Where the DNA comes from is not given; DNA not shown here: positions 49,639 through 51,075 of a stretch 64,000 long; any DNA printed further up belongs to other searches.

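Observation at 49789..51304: Unassignable, translationally coupled two-gene cassette (379 aa + 127 aa) in an AT-rich island: candidate toxin-antitoxin or defence-type module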

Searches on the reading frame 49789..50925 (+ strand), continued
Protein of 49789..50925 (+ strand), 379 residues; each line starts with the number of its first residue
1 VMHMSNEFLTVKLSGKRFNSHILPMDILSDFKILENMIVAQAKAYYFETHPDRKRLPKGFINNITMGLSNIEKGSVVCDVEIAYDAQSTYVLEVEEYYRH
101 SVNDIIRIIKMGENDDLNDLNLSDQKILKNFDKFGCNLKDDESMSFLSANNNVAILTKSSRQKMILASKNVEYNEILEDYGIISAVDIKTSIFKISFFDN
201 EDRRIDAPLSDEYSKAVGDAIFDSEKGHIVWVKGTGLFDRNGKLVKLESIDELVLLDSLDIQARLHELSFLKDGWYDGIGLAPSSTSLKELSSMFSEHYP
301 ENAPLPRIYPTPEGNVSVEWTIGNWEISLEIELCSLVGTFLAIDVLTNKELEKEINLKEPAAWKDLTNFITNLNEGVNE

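Call 45: search_protein_families(library=pfam, proteins=[L061:7536-8930:+, L063:3813-5810:+, L015:7784-10390:+, L046:7-1596:+, L079:4411-5628:+, L024:1517-2737:+, L021:11404-13131:+, L024:4124-5293:+, L024:5293-5946:+, L066:6692-8329:+], max_evalue=0.00001)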
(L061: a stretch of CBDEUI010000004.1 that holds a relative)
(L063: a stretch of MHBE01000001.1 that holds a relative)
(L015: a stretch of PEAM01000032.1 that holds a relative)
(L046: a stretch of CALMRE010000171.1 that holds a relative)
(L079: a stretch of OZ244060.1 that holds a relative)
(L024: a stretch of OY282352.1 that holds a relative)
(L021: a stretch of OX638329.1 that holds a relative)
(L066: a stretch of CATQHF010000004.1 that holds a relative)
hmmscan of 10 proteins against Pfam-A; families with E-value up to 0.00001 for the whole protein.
L061:7536-8930:+ (465 aa): 1 family
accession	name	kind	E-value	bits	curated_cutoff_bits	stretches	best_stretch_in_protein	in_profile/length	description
PF01420.25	Methylase_S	-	1.7e-15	58.1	22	1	270-417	21-167/168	Type I restriction modification DNA specificity domain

L063:3813-5810:+ (666 aa): 2 families
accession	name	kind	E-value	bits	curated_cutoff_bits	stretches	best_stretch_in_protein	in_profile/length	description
PF02384.22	N6_Mtase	-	3.7e-57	194.4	20.4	1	123-424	5-276/311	N-6 DNA Methylase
PF12161.14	HsdM_N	-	3.7e-14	53.9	24.5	1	1-107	28-135/135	HsdM N-terminal domain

L015:7784-10390:+ (869 aa): 5 families
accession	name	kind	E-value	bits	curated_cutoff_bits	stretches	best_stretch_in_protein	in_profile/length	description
PF18766.7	SWI2_SNF2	-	1.3e-23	84.3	26.7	1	287-543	1-192/221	SWI2/SNF2 ATPase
PF04313.20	HSDR_N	-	8.8e-13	49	25.1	1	116-201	108-192/198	Type I restriction enzyme R protein N terminus (HSDR_N)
PF22679.2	T1R_D3-like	-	9.6e-11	42.8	27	1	675-737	89-155/158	Type I restriction enzyme subunit R domain 3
PF04851.21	ResIII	-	1.9e-10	41.3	22.5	1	284-461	4-150/164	Type III restriction enzyme, res subunit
PF00270.35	DEAD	-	7.6e-07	29.4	26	1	304-508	13-165/167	DEAD/DEAH box helicase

L046:7-1596:+ (530 aa): 1 family
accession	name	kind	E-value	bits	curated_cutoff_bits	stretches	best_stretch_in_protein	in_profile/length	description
PF01555.25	N6_N4_Mtase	-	5.7e-42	144.6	26.7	1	11-258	3-217/221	DNA methylase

L079:4411-5628:+ (406 aa): 2 families
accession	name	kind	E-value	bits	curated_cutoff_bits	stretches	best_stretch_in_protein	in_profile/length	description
PF13784.11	Fic_N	-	6.1e-29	100.3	26.7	1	57-138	2-82/82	Fic/DOC family N-terminal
PF02661.23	Fic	-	1.5e-20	74.3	24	1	145-250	2-93/93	Fic/DOC family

L024:1517-2737:+ (407 aa): 3 families
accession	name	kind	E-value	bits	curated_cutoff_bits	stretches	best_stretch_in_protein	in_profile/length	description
PF06114.19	Peptidase_M78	-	3.3e-15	56.4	22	1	168-263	4-100/123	IrrE N-terminal-like domain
PF13560.12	HTH_31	-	2.2e-09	38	27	1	7-63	1-58/64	Helix-turn-helix domain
PF01381.28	HTH_3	-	9.8e-08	32.4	23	1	12-66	1-55/55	Helix-turn-helix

L021:11404-13131:+ (576 aa): 2 families
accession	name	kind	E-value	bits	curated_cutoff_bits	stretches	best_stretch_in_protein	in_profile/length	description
PF04851.21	ResIII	-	9.5e-16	58.6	22.5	1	68-255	26-164/164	Type III restriction enzyme, res subunit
PF00270.35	DEAD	-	2.2e-06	27.9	26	0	69-138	18-85/167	DEAD/DEAH box helicase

L024:4124-5293:+ (390 aa): 2 families
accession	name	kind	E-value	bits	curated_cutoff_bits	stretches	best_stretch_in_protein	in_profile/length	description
PF18144.7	SMODS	-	2.2e-29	103.2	26.5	1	67-225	1-164/164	Second Messenger Oligonucleotide or Dinucleotide Synthetase domain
PF21654.3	DncV-like_NTFase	-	1.8e-09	38.8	24.9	1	112-188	3-87/90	Cyclic GMP-AMP synthase DncV-like, nucleotidyltransferase domain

L024:5293-5946:+ (218 aa): 1 family
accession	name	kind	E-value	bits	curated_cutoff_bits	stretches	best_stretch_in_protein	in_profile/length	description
PF02810.21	SEC-C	-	6.4e-08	32.8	20.4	1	188-204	2-18/19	SEC-C motif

L066:6692-8329:+ (546 aa): 6 families
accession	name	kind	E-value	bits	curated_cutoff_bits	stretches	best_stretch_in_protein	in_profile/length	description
PF13175.12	AAA_15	-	3.9e-16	60.1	32.1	1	14-100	1-75/374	AAA ATPase domain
PF13304.12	AAA_21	-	1e-12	49.2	27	0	41-61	1-21/304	AAA domain, putative AbiEii toxin, Type IV TA system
PF02463.25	SMC_N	-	1.6e-09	37.9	40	1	16-59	2-44/220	RecF/RecN/SMC N terminal domain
PF13476.12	AAA_23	-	8.4e-08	33.5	27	1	18-67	1-47/201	AAA domain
PF13555.12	AAA_29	-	1.4e-06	28.3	27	1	17-60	2-43/61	P-loop containing region of AAA domain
PF13514.12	AAA_27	-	4.1e-06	27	22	1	14-60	1-47/206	AAA domain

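Call 55: search_protein_families(library=pfam, alignment_id=A2, max_evalue=10)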
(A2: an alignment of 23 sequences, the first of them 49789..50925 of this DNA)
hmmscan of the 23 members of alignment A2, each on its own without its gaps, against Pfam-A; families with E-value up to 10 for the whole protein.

A. member 1, window:49789-50925:+ (379 aa): 2 families
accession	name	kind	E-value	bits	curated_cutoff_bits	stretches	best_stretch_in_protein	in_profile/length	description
PF10987.13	DUF2806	-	0.024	14.9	24.5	1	117-192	84-165/221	Protein of unknown function (DUF2806)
PF08534.16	Redoxin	-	0.039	14.2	26.6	1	121-172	53-105/148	Redoxin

B. families by the number of members that match (of 23 scanned): 9 families
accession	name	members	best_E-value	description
PF10987.13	DUF2806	3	0.014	Protein of unknown function (DUF2806)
PF08534.16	Redoxin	1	0.039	Redoxin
PF12379.13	bCoV_NSP3_N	1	0.054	Betacoronavirus replicase NSP3, N-terminal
PF15471.11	TMEM171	1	0.064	Transmembrane protein family 171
PF25679.1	DUF7947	1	0.08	Family of unknown function (DUF7947)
PF14736.11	N_Asn_amidohyd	1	0.089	Protein N-terminal asparagine amidohydrolase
PF13763.11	DUF4167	1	0.12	Domain of unknown function (DUF4167)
PF05384.16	DegS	1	0.12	Sensor protein DegS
PF21083.2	ZapC_N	1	0.17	Cell-division protein ZapC, N-terminal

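Call 56: search_dna_similar(query=window:49798-50925:+, collection=phages, mode=protein, max_rows=15)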
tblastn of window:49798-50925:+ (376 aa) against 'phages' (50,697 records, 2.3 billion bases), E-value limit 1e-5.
No match.

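Call 57: search_dna_similar(query=window:49798-50925:+, collection=plasmids, mode=protein, max_rows=20)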
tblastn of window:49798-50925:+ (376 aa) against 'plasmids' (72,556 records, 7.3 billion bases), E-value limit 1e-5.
Records with a match: 4; places in all: 4; records where one place covers at least 80% of the query: 4.
Best place of each record, by identity: <60% 4.
By first word of the organism name: Rhodococcus 2; Rhizobium 1; Limnohabitans 1.
By predicted mobility (MOB-suite, as given by PLSDB): mobilizable 3; non-mobilizable 1.
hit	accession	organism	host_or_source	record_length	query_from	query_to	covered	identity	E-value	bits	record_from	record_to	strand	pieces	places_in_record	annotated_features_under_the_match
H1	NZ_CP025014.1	Rhizobium leguminosarum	Lotus corniculatus,Bacteria culture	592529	6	327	86%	25.6%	1e-23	110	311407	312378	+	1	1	hypothetical protein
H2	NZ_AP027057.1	Limnohabitans sp. TEGF004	water,lake surface water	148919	3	328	87%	24.9%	2e-23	109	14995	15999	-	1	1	hypothetical protein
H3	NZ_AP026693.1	Rhodococcus qingshengii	cruid oil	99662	5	328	86%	20.9%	5e-11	72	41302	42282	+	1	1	hypothetical protein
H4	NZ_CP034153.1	Rhodococcus sp. NJ-530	Antarctic sea ice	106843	5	328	86%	20.9%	5e-11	72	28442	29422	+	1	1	hypothetical protein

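Call 58: get_annotated_region(hit=H2, flank=7000)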
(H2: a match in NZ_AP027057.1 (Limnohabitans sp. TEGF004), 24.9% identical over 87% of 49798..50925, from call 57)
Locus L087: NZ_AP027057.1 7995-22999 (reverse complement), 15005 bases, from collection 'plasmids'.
description: Limnohabitans sp. TEGF004 plasmid pTEGF4, complete sequence
organism: Limnohabitans sp. TEGF004 (NCBI taxid 2986281)
taxonomy: Bacteria; Pseudomonadota; Betaproteobacteria; Burkholderiales; Comamonadaceae; Limnohabitans; Limnohabitans sp. TEGF004
host: -; source: water,lake surface water; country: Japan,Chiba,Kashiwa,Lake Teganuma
typing (MOB-suite, as given by PLSDB): non-mobilizable
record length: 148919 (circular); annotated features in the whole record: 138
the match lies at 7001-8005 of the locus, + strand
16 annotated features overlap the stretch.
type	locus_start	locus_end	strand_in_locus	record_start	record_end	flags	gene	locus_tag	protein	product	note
CDS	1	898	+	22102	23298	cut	-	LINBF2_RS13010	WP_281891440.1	acyl-CoA dehydrogenase family protein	-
CDS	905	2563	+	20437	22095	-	-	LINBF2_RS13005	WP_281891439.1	AMP-binding protein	-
CDS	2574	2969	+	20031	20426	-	-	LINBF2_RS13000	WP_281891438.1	RidA family protein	-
CDS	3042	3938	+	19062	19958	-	-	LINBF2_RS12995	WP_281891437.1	DMT family transporter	GO:0055085 - transmembrane transport [Evidence IEA]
CDS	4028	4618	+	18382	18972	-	-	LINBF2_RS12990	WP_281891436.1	response regulator transcription factor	GO:0000160 - phosphorelay signal transduction system [Evidence IEA]; GO:0006355 - regulation of DNA-templated ...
CDS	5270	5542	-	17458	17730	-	-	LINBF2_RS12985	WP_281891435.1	type II toxin-antitoxin system RelE/ParE family toxin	-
CDS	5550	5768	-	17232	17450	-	-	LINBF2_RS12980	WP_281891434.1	hypothetical protein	-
CDS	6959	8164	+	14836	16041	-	-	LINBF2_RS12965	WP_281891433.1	hypothetical protein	-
CDS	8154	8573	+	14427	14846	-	-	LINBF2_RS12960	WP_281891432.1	hypothetical protein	-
CDS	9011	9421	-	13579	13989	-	vapC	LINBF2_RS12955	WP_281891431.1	tRNA(fMet)-specific endonuclease VapC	-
CDS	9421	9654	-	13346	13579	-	vapB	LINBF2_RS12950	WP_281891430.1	type II toxin-antitoxin system VapB family antitoxin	-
CDS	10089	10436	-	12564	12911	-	-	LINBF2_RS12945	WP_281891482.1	helix-turn-helix domain-containing protein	-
CDS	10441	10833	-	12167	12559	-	-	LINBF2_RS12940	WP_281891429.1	type II toxin-antitoxin system RelE/ParE family toxin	-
CDS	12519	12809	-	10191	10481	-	-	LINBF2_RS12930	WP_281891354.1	type II toxin-antitoxin system RelE/ParE family toxin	GO:0030541 - plasmid partitioning [Evidence IEA]; GO:0051290 - protein heterotetramerization [Evidence IEA]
CDS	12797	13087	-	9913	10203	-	-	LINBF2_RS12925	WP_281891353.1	ribbon-helix-helix protein, CopG family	GO:0006355 - regulation of DNA-templated transcription [Evidence IEA]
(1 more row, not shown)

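Call 59: get_annotated_region(hit=H1, flank=7000)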
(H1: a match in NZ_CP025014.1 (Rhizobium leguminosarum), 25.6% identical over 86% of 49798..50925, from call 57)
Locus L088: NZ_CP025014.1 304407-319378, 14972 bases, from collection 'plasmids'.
description: Rhizobium leguminosarum strain Norway plasmid pRLN2, complete sequence
organism: Rhizobium leguminosarum (NCBI taxid 384)
taxonomy: Bacteria; Pseudomonadota; Alphaproteobacteria; Hyphomicrobiales; Rhizobiaceae; Rhizobium; Rhizobium leguminosarum
host: -; source: Lotus corniculatus,Bacteria culture; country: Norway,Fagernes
typing (MOB-suite, as given by PLSDB): mobilizable; relaxase MOBQ
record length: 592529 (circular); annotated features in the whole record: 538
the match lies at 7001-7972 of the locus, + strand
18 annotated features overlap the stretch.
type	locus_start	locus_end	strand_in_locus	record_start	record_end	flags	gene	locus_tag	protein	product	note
CDS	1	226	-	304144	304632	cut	-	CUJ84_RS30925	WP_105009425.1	hypothetical protein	-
CDS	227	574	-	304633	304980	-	-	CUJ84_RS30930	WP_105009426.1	hypothetical protein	-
CDS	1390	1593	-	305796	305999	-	-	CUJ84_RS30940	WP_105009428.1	cold-shock protein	-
CDS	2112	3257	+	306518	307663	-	-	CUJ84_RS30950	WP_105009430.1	hypothetical protein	-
CDS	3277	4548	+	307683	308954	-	-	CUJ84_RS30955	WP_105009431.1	hypothetical protein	-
CDS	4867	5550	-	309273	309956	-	-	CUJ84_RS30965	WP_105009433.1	hypothetical protein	-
CDS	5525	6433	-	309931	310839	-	-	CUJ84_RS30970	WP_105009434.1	hypothetical protein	-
CDS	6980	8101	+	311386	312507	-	-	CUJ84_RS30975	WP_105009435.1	hypothetical protein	-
CDS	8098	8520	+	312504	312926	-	-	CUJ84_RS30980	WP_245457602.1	hypothetical protein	-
CDS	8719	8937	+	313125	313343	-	-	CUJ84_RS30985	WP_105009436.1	hypothetical protein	-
CDS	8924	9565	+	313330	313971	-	nthA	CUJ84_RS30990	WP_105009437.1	nitrile hydratase subunit alpha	GO:0050898 - nitrile metabolic process [Evidence IEA]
CDS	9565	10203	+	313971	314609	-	nthB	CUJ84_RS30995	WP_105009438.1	nitrile hydratase subunit beta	GO:0050898 - nitrile metabolic process [Evidence IEA]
CDS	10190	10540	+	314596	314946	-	-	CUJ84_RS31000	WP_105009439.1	hypothetical protein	-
CDS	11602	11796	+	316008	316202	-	-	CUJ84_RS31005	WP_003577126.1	hypothetical protein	-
CDS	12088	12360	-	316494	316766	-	-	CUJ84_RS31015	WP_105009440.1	hypothetical protein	-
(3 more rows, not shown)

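Call 61: find_encoding_contigs(protein=P0106, flank=6000, max_places=2)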
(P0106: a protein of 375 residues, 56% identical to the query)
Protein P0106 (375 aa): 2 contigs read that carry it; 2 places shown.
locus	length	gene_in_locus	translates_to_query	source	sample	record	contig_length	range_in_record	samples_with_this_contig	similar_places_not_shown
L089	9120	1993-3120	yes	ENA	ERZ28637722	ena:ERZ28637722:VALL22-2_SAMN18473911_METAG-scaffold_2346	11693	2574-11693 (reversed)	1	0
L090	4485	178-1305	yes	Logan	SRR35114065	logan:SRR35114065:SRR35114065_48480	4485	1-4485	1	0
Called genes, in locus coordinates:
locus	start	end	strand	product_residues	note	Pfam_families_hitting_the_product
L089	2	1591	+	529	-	?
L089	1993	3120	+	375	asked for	-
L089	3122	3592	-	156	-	PF00903:Glyoxalase, PF12681:Glyoxalase_2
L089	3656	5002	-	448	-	PF02934:GatB_N, PF02637:GatB_Yqey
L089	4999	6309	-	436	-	PF01425:Amidase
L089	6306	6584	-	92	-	PF02686:GatC (weak)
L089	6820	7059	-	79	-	-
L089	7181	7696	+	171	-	PF02627:CMD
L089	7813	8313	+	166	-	PF00515:TPR_1 (faint), PF07719:TPR_2 (faint), PF13428:TPR_14 (faint), PF13181:TPR_8 (faint), PF13431:TPR_17 (faint), PF13432:TPR_16 (weak), PF13414:TPR_11 (faint), PF14559:TPR_19 (weak)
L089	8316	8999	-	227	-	PF08282:Hydrolase_3, PF12710:HAD (faint), PF05116:S6PP (weak), PF08282:Hydrolase_3, PF00702:Hydrolase (weak)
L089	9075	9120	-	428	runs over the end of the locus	PF02661:Fic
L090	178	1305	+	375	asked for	-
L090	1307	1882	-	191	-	PF00903:Glyoxalase, PF12681:Glyoxalase_2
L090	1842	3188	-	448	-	PF02934:GatB_N, PF02637:GatB_Yqey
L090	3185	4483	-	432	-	?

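Call 68: find_encoding_contigs(protein=P0105, flank=3000, max_places=3)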
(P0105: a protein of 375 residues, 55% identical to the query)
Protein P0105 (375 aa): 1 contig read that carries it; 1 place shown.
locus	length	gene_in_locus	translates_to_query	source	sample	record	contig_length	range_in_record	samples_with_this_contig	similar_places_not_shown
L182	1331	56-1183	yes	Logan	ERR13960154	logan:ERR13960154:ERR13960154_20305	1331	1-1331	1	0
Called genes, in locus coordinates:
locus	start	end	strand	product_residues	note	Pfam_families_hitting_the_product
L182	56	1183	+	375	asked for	-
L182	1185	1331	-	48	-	?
